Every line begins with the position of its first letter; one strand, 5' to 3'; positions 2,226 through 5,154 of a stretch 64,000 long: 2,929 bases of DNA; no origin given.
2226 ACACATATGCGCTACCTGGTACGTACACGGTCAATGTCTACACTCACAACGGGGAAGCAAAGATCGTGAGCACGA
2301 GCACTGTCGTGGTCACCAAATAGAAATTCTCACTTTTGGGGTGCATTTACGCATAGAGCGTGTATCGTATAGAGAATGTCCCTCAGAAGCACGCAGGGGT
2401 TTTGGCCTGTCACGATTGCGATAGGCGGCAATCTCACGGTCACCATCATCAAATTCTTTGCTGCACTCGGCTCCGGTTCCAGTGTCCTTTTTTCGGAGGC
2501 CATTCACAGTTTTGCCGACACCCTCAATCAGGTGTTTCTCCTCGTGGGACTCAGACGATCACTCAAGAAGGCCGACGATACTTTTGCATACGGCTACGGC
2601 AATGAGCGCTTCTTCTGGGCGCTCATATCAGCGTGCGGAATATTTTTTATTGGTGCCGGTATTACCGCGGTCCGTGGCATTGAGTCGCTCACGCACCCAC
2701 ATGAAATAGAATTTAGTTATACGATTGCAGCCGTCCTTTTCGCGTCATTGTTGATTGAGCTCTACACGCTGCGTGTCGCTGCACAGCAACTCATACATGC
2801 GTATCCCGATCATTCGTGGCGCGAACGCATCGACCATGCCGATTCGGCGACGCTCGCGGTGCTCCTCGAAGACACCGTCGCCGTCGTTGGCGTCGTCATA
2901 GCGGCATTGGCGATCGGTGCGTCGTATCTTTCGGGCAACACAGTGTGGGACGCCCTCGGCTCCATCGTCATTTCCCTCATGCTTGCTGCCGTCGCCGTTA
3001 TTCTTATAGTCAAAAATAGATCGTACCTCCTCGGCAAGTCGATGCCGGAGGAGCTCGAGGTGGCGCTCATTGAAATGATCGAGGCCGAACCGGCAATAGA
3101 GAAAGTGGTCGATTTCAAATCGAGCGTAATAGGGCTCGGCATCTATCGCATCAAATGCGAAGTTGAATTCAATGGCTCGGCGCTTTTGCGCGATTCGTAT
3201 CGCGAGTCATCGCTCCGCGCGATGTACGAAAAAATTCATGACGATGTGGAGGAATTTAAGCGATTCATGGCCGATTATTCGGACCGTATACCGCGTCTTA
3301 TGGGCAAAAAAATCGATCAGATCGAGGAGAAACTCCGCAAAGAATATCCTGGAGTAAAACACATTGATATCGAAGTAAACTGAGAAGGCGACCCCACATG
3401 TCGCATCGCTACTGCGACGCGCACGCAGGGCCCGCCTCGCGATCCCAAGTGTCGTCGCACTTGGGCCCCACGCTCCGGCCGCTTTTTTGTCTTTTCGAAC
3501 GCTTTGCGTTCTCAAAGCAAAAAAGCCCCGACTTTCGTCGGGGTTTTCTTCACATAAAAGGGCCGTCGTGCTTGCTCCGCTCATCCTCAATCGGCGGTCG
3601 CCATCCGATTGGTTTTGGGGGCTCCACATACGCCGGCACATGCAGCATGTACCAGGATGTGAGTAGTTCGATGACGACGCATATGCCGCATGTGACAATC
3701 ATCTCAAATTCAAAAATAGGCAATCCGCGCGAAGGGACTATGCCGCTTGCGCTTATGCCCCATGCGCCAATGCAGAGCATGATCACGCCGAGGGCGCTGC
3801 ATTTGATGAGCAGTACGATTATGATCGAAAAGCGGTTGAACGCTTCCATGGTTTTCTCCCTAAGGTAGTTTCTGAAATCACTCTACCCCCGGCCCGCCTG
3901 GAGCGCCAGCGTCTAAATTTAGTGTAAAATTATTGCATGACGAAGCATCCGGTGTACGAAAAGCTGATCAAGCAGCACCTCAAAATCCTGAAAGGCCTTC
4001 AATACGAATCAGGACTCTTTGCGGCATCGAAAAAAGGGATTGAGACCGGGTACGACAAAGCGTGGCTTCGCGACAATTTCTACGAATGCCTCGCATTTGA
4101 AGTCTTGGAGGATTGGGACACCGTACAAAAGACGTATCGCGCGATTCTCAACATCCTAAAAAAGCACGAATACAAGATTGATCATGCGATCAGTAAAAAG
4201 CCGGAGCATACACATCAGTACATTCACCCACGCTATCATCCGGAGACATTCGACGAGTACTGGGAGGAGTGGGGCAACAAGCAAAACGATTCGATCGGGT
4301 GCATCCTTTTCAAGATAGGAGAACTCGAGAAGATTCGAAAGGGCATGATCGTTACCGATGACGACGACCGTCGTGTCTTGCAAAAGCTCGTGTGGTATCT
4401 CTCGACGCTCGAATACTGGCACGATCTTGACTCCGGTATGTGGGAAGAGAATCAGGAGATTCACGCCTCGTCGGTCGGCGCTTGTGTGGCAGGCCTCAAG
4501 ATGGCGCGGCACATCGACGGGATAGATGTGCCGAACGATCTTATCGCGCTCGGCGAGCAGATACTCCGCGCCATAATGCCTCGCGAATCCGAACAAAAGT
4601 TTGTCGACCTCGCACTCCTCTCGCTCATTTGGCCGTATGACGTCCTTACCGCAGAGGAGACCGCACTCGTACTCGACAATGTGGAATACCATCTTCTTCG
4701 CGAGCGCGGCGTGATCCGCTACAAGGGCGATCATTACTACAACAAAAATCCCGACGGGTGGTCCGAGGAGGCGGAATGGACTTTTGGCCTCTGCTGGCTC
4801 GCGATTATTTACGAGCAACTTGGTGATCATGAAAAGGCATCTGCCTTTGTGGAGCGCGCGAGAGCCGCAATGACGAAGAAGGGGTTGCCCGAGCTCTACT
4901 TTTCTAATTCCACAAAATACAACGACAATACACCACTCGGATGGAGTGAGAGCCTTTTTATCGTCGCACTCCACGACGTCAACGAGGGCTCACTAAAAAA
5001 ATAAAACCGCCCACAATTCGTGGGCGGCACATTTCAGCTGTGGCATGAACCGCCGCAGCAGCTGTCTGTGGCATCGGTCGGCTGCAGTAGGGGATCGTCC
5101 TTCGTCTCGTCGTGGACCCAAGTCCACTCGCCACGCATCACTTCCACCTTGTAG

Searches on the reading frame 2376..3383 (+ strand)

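Call 65: search_protein_families(library=pfam, proteins=[window:2376-3383:+], max_evalue=0.001)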
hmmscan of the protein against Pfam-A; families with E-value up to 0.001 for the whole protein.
window:2376-3383:+ (335 aa): 1 family
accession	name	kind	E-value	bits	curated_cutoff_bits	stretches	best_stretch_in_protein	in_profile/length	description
PF01545.26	Cation_efflux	-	3.2e-31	109.1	26.6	1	13-219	2-198/198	Cation efflux family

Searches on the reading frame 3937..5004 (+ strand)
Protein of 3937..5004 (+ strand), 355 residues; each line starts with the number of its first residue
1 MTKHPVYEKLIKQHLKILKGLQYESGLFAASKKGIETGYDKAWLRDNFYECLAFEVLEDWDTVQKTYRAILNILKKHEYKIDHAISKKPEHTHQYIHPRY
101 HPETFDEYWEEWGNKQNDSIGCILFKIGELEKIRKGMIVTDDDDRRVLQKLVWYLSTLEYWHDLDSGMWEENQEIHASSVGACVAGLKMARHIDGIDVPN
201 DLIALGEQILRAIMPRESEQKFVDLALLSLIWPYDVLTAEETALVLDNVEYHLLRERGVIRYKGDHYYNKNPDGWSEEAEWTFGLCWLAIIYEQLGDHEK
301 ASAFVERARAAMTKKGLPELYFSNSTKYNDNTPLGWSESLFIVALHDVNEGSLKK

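Call 65: search_protein_families(library=pfam, proteins=[window:3937-5004:+], max_evalue=0.001)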
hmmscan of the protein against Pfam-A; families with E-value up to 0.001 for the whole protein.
window:3937-5004:+ (355 aa): 1 family
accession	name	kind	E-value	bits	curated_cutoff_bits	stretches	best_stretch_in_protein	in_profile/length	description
PF00723.27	Glyco_hydro_15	-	9.4e-13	48.3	22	1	6-213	2-219/427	Glycosyl hydrolases family 15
